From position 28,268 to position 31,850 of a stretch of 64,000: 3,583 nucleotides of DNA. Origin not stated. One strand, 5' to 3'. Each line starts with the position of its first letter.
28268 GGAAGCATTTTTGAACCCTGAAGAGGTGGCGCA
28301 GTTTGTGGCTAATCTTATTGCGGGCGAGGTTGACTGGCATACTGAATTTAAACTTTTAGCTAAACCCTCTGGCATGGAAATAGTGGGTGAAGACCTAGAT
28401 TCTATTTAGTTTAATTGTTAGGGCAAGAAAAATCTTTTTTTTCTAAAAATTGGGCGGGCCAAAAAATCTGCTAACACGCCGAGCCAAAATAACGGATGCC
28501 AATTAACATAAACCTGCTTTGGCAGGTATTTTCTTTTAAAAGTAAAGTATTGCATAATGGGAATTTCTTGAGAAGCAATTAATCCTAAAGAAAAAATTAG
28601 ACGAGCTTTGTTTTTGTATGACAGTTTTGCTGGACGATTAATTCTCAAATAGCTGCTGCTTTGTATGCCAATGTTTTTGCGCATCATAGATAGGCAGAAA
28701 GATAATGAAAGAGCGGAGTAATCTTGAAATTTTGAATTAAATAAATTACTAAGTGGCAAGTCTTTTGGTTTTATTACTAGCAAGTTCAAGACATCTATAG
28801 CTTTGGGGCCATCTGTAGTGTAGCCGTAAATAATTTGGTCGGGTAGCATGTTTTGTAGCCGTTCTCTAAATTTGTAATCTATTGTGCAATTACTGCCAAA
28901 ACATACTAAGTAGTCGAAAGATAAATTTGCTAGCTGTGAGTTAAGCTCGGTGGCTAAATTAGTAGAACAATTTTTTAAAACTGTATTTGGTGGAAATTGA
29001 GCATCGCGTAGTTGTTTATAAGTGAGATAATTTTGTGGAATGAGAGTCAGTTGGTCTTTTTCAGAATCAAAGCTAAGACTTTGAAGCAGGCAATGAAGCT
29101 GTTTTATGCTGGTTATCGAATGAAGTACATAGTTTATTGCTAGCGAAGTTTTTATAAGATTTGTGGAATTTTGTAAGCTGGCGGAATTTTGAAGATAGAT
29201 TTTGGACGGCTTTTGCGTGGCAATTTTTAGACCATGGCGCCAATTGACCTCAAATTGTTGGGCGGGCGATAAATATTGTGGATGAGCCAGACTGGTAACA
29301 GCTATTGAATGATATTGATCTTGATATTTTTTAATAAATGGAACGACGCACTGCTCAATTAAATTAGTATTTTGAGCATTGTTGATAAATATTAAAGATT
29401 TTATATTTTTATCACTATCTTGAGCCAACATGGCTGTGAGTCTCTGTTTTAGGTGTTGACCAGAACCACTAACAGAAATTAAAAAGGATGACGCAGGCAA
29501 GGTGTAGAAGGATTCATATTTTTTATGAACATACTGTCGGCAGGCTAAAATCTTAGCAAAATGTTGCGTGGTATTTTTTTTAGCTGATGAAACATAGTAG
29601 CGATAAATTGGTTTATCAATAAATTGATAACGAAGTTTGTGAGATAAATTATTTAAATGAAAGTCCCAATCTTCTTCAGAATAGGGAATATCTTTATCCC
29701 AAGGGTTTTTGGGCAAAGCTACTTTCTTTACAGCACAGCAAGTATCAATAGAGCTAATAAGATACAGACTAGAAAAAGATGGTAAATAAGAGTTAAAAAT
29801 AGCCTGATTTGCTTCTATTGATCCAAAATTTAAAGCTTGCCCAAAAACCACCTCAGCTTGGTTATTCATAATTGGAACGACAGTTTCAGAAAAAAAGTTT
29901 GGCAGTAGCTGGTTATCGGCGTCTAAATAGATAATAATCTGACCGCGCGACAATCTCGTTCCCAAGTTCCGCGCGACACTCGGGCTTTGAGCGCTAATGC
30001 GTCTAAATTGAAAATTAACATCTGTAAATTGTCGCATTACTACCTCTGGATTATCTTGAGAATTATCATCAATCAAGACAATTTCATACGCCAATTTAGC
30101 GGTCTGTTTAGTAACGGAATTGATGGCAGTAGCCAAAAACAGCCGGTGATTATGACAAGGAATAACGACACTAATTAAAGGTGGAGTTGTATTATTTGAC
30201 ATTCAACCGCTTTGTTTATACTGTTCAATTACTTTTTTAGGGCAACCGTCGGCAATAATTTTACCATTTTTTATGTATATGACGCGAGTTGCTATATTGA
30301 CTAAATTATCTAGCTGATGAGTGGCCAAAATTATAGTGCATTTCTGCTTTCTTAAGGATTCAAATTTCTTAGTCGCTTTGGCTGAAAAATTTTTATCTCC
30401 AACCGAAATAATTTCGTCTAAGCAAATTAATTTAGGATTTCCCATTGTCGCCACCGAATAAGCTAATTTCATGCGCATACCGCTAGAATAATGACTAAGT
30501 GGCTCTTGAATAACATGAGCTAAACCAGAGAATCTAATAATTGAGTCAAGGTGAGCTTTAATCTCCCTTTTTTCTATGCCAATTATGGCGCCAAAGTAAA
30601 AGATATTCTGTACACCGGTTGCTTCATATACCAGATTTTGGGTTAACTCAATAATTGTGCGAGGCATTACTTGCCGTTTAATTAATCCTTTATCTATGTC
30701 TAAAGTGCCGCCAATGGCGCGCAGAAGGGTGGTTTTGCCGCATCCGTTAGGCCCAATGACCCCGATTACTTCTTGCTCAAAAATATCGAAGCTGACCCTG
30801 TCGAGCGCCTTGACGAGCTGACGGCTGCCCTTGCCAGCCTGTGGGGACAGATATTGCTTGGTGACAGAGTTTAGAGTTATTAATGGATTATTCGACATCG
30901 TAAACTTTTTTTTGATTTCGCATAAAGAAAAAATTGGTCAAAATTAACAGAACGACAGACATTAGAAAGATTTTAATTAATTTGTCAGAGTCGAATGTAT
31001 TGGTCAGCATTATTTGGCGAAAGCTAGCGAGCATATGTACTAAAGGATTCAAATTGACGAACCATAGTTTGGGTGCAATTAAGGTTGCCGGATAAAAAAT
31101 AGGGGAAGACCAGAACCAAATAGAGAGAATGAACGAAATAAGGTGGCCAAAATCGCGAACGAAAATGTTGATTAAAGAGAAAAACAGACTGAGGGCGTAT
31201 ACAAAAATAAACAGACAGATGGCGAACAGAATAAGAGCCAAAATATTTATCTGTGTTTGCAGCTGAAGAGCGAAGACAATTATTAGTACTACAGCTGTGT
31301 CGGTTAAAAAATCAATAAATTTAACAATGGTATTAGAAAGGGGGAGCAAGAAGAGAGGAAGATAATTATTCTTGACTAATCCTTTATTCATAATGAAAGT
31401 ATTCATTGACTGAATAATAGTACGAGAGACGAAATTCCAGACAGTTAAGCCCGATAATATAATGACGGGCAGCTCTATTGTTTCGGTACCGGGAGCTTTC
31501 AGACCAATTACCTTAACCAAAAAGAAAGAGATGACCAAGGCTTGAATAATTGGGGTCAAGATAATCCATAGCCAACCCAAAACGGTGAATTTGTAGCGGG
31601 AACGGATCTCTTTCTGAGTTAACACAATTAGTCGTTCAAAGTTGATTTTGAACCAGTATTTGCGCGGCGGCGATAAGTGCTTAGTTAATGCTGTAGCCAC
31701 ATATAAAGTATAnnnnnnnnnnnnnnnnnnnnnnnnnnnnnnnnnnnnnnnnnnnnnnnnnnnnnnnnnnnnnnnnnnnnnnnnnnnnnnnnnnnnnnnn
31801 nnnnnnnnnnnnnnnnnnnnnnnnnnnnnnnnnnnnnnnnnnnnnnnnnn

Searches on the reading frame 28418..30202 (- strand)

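Call 37: search_protein_families(library=pfam, proteins=[window:28418-30202:-], max_evalue=0.0001)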
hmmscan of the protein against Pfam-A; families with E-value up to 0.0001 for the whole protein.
window:28418-30202:- (594 aa): 2 families
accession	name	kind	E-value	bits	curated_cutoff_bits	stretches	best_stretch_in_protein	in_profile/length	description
PF00535.33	Glycos_transf_2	-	1.7e-22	80.5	23.3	1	11-126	1-118/168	Glycosyl transferase family 2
PF10111.15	Glyco_tranf_2_2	-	1.7e-05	24.9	27.3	1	11-105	1-100/276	Glycosyltransferase like family 2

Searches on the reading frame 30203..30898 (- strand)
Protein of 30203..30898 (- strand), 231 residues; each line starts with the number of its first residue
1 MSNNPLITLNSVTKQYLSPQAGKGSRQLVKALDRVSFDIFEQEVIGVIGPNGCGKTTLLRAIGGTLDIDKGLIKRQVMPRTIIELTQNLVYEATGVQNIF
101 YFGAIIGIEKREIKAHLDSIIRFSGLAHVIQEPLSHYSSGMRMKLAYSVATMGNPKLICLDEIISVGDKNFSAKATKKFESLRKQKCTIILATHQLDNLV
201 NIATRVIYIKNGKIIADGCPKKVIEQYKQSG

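Call 86: search_protein_families(library=pfam, proteins=[window:30203-30898:-], max_evalue=0.001)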
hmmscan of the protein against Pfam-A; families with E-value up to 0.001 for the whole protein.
window:30203-30898:- (231 aa): 5 families
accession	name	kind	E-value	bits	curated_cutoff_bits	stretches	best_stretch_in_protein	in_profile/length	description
PF00005.33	ABC_tran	-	1.2e-18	68.5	25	1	32-163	1-135/137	ABC transporter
PF13304.12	AAA_21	-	1.3e-06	29.1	27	1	45-69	2-26/304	AAA domain, putative AbiEii toxin, Type IV TA system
PF00004.35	AAA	-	7.1e-06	26.9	21.2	1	47-200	3-115/131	ATPase family associated with various cellular activities (AAA)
PF02463.25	SMC_N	-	1.7e-05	24.8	40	1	39-88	21-71/220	RecF/RecN/SMC N terminal domain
PF13476.12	AAA_23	-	7.2e-05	23.9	27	1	40-64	17-41/201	AAA domain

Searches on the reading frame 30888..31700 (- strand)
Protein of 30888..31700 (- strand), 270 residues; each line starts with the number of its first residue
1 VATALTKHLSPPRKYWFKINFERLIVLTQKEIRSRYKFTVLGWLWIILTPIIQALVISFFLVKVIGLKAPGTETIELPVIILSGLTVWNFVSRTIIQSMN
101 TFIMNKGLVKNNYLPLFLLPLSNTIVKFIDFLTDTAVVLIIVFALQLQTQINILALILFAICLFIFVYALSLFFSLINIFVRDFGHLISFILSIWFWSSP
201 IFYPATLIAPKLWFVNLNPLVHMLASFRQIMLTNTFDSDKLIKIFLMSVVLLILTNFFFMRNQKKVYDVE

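Call 86: search_protein_families(library=pfam, proteins=[window:30888-31700:-], max_evalue=0.001)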
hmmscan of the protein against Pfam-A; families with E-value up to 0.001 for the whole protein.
window:30888-31700:- (270 aa): 1 family
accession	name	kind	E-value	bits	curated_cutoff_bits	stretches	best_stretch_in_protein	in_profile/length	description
PF01061.29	ABC2_membrane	-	8.8e-15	55.2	26.9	1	24-232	3-211/211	ABC-2 type transporter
